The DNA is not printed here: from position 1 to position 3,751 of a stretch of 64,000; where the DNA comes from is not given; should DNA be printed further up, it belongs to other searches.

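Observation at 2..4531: Hhe-like giant helicase-nuclease (DUF4011, SF1 helicase, DUF3320, DUF559/Vsr-like), a probable single-gene antiphage defense, truncated at the window edge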

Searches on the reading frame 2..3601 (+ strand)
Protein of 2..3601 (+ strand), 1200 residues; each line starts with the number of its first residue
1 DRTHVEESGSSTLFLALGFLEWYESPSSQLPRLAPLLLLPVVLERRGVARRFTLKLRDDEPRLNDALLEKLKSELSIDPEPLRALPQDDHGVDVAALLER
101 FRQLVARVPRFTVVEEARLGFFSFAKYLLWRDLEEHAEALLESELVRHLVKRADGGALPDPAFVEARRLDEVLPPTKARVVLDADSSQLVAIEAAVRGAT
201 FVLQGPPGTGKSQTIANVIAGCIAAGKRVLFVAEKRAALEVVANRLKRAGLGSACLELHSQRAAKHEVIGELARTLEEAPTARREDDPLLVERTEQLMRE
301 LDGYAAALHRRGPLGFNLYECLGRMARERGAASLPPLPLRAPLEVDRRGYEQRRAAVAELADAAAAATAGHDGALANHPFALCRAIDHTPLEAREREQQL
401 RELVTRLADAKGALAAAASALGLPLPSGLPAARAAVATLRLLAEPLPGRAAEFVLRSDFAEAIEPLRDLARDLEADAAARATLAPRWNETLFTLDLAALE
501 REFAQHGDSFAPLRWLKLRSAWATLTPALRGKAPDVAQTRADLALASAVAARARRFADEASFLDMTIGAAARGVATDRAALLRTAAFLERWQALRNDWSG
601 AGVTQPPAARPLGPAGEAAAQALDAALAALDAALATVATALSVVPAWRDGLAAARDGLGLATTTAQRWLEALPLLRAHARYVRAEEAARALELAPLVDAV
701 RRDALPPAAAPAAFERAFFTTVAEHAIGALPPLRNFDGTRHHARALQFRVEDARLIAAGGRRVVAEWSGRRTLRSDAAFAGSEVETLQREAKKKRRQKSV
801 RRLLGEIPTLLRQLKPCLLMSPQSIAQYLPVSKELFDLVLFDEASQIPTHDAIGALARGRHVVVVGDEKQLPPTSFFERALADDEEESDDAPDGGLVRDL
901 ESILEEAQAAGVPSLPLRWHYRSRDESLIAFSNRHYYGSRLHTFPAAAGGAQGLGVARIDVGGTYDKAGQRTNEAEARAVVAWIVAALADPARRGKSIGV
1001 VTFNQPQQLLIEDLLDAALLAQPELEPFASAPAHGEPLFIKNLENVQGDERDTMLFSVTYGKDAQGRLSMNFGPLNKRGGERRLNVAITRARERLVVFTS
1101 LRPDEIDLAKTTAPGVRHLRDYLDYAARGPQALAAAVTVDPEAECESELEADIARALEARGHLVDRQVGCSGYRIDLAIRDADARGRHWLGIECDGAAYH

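Call 106: search_protein_representatives(protein=window:2-3601:+)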
Query: 1200 residues. Proteins with E-value up to 0.001 (for the whole library): 25006; up to 1e-10: 17074; up to 1e-30: 9628. The best 150 are listed.
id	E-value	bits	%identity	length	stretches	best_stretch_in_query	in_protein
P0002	0.0e+00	1628.9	68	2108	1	1-1200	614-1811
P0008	0.0e+00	1055.8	50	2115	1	2-1200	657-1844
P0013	4.1e-299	1011.8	47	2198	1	2-1199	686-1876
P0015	6.7e-289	978.0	49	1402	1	2-1199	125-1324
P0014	7.1e-284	961.4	47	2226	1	4-1200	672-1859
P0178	7.8e-278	941.4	46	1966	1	2-1199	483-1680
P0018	1.5e-272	923.9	46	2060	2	2-889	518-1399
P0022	5.6e-265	898.8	49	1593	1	2-1199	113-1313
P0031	7.4e-265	898.4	44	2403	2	156-1199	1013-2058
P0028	2.0e-262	890.3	46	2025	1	2-1199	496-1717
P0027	1.6e-259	880.7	45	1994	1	2-1200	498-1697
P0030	5.3e-256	869.1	45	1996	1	2-1200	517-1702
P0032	1.9e-253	860.7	47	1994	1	3-1200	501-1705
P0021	4.4e-253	859.4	44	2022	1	2-1199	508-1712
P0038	1.1e-251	854.7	44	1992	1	3-1200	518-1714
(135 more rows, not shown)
